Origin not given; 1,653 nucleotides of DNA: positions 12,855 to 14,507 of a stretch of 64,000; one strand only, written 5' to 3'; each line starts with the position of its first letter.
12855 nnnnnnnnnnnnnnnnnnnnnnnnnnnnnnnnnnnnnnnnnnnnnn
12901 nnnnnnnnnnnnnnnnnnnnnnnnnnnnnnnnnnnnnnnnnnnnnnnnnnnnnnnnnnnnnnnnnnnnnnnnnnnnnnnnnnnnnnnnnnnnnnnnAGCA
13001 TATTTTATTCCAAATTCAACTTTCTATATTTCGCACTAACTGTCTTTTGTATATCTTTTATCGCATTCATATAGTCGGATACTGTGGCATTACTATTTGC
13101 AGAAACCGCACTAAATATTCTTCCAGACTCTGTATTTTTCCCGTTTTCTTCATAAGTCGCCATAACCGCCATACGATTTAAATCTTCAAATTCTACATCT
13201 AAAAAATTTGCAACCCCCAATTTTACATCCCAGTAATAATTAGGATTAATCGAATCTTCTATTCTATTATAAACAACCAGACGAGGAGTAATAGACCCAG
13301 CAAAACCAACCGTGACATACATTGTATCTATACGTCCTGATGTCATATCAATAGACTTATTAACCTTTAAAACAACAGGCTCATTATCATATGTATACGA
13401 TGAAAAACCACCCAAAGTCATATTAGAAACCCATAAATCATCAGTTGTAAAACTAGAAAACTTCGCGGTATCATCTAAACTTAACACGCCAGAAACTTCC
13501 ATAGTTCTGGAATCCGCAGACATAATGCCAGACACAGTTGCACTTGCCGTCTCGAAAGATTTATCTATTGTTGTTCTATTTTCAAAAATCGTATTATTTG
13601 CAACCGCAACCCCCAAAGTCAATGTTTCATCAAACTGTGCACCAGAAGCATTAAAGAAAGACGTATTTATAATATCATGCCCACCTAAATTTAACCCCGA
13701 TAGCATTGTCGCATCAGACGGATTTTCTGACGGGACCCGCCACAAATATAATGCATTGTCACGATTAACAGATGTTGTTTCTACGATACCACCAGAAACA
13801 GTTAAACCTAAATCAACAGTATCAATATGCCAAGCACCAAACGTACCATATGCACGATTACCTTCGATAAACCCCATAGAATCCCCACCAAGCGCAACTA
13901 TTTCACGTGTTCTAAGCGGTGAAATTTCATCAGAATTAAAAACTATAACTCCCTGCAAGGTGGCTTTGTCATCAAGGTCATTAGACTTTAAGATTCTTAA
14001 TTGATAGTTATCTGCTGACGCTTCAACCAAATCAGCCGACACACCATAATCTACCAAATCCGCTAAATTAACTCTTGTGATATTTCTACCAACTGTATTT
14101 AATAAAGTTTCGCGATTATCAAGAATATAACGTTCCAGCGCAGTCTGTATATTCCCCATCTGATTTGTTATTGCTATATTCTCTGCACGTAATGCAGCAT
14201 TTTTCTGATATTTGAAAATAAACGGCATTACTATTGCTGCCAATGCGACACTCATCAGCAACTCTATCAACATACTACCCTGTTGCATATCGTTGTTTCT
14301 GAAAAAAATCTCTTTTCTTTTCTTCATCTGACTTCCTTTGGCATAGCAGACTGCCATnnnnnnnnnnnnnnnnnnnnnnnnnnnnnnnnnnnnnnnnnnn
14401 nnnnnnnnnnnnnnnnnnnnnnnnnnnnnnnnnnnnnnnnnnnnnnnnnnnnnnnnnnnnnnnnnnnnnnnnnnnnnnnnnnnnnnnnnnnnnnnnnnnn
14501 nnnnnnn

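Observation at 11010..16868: Operon of three paralogous giant pilin-like proteins coupled to a Zn-ribbon membrane protein, a small secreted protein and rluD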

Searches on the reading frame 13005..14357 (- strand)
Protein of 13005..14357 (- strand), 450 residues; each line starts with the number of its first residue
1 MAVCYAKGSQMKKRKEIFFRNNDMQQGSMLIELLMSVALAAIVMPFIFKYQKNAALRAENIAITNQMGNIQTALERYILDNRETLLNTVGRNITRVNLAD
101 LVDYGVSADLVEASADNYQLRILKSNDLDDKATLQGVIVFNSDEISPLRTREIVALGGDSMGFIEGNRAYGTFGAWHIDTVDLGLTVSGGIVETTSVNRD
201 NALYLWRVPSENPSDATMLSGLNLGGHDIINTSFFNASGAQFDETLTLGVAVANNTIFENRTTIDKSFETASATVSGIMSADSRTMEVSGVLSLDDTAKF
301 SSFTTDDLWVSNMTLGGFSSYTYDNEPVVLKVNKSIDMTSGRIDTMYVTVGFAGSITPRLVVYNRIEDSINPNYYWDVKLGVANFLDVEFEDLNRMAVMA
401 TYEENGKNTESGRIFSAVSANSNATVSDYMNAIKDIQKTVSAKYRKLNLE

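Call 4: search_protein_families(library=pfam, proteins=[window:13005-14357:-], max_evalue=1)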
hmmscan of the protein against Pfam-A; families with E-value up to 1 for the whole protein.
window:13005-14357:- (450 aa): 0 families

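Call 6: find_homologous_proteins(query=window:13005-14327:-, max_evalue=0.001)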
Query window:13005-14327:- (440 aa): 847 proteins with E <= 0.001 among 8000 candidates; the best 120 are listed.
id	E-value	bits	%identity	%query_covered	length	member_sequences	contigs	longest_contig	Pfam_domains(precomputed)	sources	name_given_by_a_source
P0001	5.9e-281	949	100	100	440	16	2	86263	-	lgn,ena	-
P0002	3.0e-226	769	79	99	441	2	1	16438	-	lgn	-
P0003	5.1e-226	768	79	99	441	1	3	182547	-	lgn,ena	-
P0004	6.4e-226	768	79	99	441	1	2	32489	-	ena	-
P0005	1.1e-225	767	79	99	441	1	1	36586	-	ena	-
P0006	1.2e-225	767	79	99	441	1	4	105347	-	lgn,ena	-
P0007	1.5e-225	767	79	99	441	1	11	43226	-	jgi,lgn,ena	-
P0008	4.8e-225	765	79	99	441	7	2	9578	-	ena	-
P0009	9.8e-225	764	78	99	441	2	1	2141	-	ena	-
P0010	8.9e-224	761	78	99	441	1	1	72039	-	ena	-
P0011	7.2e-206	702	74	100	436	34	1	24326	-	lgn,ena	-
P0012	4.3e-205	699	74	99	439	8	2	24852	-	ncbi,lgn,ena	-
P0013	5.4e-203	693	73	100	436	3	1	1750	-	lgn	-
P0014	2.9e-200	684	73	100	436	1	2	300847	-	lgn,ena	-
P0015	2.9e-200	684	73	100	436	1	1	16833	-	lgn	-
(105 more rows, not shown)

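Call 8: find_related_loci(query=A1, collection=genome_contigs, flank=10000)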
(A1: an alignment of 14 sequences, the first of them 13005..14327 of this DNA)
Query A1 (440 aa) in genome_contigs; peptide patterns used: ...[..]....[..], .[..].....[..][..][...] (x = any residue, [..] = any of these).
105 stretches matched a pattern; 94 encode a relative of the query (tblastn E <= 1e-3); the best 80 are kept; 80 distinct loci.
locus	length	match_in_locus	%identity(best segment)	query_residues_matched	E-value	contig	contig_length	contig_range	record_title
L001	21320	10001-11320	98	1-440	0e+0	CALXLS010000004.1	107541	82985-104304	MAG: uncultured Alphaproteobacteria bacterium isolate BRZ_DL__bin85 genome assembly, contig: BRZ_DL__NODE_269_length_107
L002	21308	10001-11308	79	5-440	0e+0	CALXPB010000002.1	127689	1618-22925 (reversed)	MAG: uncultured Alphaproteobacteria bacterium isolate BRZ_R__bin77 genome assembly, contig: BRZ_R__NODE_175_length_12768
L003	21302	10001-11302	74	7-440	0e+0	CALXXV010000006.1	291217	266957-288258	MAG: uncultured Alphaproteobacteria bacterium isolate E08__bin46 genome assembly, contig: E08__k127_1716458, whole genom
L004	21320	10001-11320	71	1-440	0e+0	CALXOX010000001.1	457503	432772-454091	MAG: uncultured Alphaproteobacteria bacterium isolate BRZ_MD__bin1 genome assembly, contig: BRZ_MD__NODE_4_length_457503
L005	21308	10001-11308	74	1-440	0e+0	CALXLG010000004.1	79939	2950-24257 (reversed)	MAG: uncultured Alphaproteobacteria bacterium isolate BRZ_FN__bin24 genome assembly, contig: BRZ_FN__NODE_301_length_799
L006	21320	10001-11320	71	1-440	0e+0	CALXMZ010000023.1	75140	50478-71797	MAG: uncultured Alphaproteobacteria bacterium isolate E02__bin298 genome assembly, contig: E02__k127_4566882, whole geno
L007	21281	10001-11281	72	8-435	0e+0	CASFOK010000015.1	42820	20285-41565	uncultured proteobacterium isolate SI.B28.metabat-bins.76 genome assembly, contig: SI.B28.metabat-bins.76.fa_k141_344228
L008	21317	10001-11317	70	1-440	0e+0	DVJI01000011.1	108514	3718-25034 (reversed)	MAG TPA_asm: Candidatus Enterousia intestinigallinarum isolate ChiGjej3B3-5194 ChiGjej3B3M5__C552858_L108514_SRR6323341,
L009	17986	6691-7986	69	8-440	0e+0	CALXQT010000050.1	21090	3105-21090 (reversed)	MAG: uncultured Alphaproteobacteria bacterium isolate E20__bin73 genome assembly, contig: E20__k127_4621757, whole genom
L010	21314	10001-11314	69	1-440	0e+0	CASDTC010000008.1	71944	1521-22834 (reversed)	uncultured proteobacterium isolate T11_L1_319319_idba_bin.126 genome assembly, contig: T11_L1_319319_idba_bin.126.fa_sca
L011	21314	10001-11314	69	1-440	0e+0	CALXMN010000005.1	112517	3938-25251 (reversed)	MAG: uncultured Alphaproteobacteria bacterium isolate BRZ_KQ__bin82 genome assembly, contig: BRZ_KQ__NODE_318_length_112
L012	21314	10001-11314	69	1-440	0e+0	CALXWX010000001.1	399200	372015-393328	MAG: uncultured Alphaproteobacteria bacterium isolate BRZ_EC__bin9 genome assembly, contig: BRZ_EC__NODE_9_length_399200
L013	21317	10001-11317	68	1-440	0e+0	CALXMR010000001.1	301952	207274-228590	MAG: uncultured Alphaproteobacteria bacterium isolate BRZ_MA__bin39 genome assembly, contig: BRZ_MA__NODE_16_length_3019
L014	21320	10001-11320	67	1-440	0e+0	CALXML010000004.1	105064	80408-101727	MAG: uncultured Alphaproteobacteria bacterium isolate BRZ_KL__bin36 genome assembly, contig: BRZ_KL__NODE_149_length_105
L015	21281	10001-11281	68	13-440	0e+0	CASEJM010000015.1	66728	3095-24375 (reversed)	uncultured proteobacterium isolate Batch3_idba_bin.193 genome assembly, contig: Batch3_idba_bin.193.fa_k87_11382005, who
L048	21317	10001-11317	60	1-440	2e-166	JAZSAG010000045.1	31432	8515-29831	MAG: Candidatus Enterousia sp. isolate T1900044938_TS20190404.MAGScoT_cleanbin_000029 SGB_3452_k141_1572030, whole genom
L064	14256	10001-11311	56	3-440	3e-161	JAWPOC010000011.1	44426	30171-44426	MAG: Alphaproteobacteria bacterium isolate KA0024-133 k141_1964039, whole genome shotgun sequence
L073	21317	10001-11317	58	1-440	4e-156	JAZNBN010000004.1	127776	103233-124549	MAG: Candidatus Enterousia sp. isolate T1900044741_TS20190207.MAGScoT_cleanbin_000046 SGB_2069_k141_835942, whole genome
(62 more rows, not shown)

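Call 29: search_solved_structures(query=A2, max_evalue=10)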
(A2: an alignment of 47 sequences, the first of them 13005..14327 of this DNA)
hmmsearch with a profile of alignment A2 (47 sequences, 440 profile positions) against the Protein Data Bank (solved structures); distinct sequences matched with E-value up to 10: 5.
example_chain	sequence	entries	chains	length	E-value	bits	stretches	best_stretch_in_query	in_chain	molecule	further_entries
7tgg_A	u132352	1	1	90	0.014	17.4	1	6-71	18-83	Geopilin domain 1 protein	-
9egp_A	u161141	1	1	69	0.014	17.4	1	11-69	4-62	Geopilin domain 1 protein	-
3tx1_A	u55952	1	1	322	0.37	12.7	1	410-435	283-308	UDP-N-acetylenolpyruvoylglucosamine reductase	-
2m7g_A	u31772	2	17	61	0.72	11.8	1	20-71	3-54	Geopilin domain 1 protein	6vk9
6xxd_A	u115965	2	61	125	1.1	11.2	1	20-72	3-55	PilA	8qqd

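Call 31: predict_structure(alignment_id=A2)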
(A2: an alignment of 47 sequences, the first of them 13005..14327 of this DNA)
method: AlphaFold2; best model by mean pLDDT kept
length: 440 residues; sequences in the alignment: 47
mean_pLDDT: 44.1   pTM: 0.29
mean pLDDT of the five models: 44.1, 42.1, 42.0, 40.8, 36.2
residues with pLDDT >= 90: 0; 70-90: 61; 50-70: 109; < 50: 270
segments of 3 or more residues with pLDDT < 50: 1-17, 116-122, 139-377, 437-440
pLDDT, mean of each block of 10 residues (from residue 1): 33 44 71 69 56 63 72 64 69 77 67 51 55 51 41 43 30 27 24 27 28 24 27 25 24 27 26 27 25 25 28 35 30 24 24 33 42 43 64 62 75 72 70 49
secondary structure, 60 per line:
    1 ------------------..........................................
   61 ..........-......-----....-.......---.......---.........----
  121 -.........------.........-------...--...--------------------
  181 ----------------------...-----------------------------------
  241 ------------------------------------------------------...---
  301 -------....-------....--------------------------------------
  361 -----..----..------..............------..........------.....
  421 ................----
elements in order: H19-70 H72-77 E83-86 H88-94 H98-104 E108-116 E122-130 H137-145 E153-155 E158-160 E308-311 E319-322 H380-393 H400-409 H416-436

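Call 33: search_protein_representatives(alignment_id=A1)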
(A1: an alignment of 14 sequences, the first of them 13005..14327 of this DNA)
Query: 14 sequences, 440 profile positions. Proteins with E-value up to 0.001 (for the whole library): 291; up to 1e-10: 105; up to 1e-30: 68. The best 150 are listed.
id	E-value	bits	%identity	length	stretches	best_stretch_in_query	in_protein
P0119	1.6e-214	729.1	-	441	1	1-440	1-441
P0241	1.8e-144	498.2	-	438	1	2-439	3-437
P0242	7.0e-139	479.8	-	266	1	1-268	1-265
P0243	1.3e-136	472.3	-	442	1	1-440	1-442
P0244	6.6e-130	450.2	-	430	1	13-437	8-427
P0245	1.4e-125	435.9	-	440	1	7-440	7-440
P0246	2.6e-124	431.8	-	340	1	105-440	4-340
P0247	5.8e-118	410.9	-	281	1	1-282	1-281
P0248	1.1e-114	400.1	-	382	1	9-298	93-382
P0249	1.9e-114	399.3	-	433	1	13-439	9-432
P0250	1.6e-105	369.9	-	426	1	8-437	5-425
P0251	5.3e-105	368.2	-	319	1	5-237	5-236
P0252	2.8e-99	349.3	-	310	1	131-440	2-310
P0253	2.9e-99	349.2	-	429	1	11-439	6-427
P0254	2.0e-97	343.2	-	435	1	6-436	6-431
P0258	2.0e-76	274.0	-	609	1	12-356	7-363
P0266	1.4e-65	238.2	-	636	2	90-414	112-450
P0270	1.1e-61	225.4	-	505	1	1-409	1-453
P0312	2.8e-26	108.7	-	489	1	11-245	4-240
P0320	1.5e-18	83.3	-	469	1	14-384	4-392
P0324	3.1e-15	72.3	-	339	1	14-279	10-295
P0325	3.1e-15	72.3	-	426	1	20-238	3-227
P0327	1.9e-14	69.7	-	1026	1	13-242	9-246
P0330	5.5e-14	68.2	-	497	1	17-236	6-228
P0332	2.5e-13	66.0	-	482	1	11-250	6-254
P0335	7.2e-13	64.5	-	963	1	11-239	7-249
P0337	2.8e-12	62.6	-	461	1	13-231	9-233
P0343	6.9e-11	58.0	-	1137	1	10-270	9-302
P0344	7.5e-11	57.9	-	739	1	13-289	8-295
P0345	1.2e-10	57.3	-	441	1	16-276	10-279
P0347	3.2e-10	55.8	-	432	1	14-233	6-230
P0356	2.7e-09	52.7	-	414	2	11-238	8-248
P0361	6.0e-09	51.6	-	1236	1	11-224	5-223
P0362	6.7e-09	51.4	-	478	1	17-327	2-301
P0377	2.8e-08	49.4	-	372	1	12-247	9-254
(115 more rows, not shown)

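Call 35: search_protein_families(library=pfam, proteins=[P0258, P0266, P0270, P0312, P0320, P0327, P0335, P0343, P0361, P0344], max_evalue=0.01)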
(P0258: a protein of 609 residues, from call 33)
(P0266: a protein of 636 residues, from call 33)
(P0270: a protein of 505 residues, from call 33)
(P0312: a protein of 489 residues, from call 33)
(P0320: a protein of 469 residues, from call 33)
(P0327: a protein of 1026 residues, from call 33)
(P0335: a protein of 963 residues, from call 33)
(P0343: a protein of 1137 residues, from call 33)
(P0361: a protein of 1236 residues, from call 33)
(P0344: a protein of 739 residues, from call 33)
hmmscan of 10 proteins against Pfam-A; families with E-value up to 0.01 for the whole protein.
P0258 (609 aa): 0 families

P0266 (636 aa): 0 families

P0270 (505 aa): 0 families

P0312 (489 aa): 0 families

P0320 (469 aa): 1 family
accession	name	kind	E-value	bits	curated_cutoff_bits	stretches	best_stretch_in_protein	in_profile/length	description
PF10635.14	DisA-linker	-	0.0073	16.5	25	0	230-275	74-119/142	DisA bacterial checkpoint controller linker region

P0327 (1026 aa): 0 families

P0335 (963 aa): 0 families

P0343 (1137 aa): 0 families

P0361 (1236 aa): 0 families

P0344 (739 aa): 1 family
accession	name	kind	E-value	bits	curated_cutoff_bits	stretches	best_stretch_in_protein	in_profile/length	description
PF00160.26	Pro_isomerase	-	0.00076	20.2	21.7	1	718-739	31-52/159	Cyclophilin type peptidyl-prolyl cis-trans isomerase/CLD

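Call 38: search_protein_families(library=pfam, proteins=[P0345, P0324, P0325, P0330, P0332, P0337, P0347, P0356, P0362, P0377], max_evalue=1)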
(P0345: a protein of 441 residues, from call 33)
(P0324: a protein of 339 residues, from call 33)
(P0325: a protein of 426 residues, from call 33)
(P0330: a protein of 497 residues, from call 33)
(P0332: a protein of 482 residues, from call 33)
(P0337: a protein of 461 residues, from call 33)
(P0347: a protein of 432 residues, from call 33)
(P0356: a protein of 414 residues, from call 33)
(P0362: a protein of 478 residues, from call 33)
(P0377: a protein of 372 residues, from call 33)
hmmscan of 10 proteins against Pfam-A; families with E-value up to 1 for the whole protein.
P0345 (441 aa): 3 families
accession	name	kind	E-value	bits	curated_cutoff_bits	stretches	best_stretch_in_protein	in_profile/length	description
PF04917.17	Shufflon_N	-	2.3e-45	156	27.5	1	43-269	7-231/324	Bacterial shufflon protein, N-terminal constant region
PF07963.17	N_methyl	-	0.005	16.8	21.2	1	6-31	1-26/27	Prokaryotic N-terminal methylation motif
PF03961.19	FapA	-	0.19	11.7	31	1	234-314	24-99/272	Flagellar Assembly Protein A beta solenoid domain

P0324 (339 aa): 0 families

P0325 (426 aa): 0 families

P0330 (497 aa): 0 families

P0332 (482 aa): 1 family
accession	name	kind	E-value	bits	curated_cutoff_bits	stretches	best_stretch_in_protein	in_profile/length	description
PF16306.11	DUF4948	-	0.014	15.8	28.3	1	390-452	102-163/172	Domain of unknown function (DUF4948)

P0337 (461 aa): 1 family
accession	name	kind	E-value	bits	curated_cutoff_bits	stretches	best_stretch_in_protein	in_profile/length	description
PF04917.17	Shufflon_N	-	0.00021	21.3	27.5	1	149-234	117-204/324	Bacterial shufflon protein, N-terminal constant region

P0347 (432 aa): 0 families

P0356 (414 aa): 3 families
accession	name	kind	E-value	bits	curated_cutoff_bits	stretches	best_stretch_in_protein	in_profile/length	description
PF04917.17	Shufflon_N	-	3.1e-25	89.8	27.5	1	44-273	5-232/324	Bacterial shufflon protein, N-terminal constant region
PF08592.16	Anthrone_oxy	-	0.0035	18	27.3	1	8-80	32-105/106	Anthrone oxygenase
PF03961.19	FapA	-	0.0046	17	31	1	249-361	37-133/272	Flagellar Assembly Protein A beta solenoid domain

P0362 (478 aa): 0 families

P0377 (372 aa): 3 families
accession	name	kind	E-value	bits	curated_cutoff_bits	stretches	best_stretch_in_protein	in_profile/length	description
PF04917.17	Shufflon_N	-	1.9e-73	248.3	27.5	2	43-240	4-203/324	Bacterial shufflon protein, N-terminal constant region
PF22686.1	Alg17C_C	-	0.28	11.4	27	0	104-121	3-20/39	Exo-oligoalginate lyase-like, C-terminal domain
PF18889.6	Beta_helix_3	-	0.42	11.5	27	1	228-246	4-15/20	Beta helix repeat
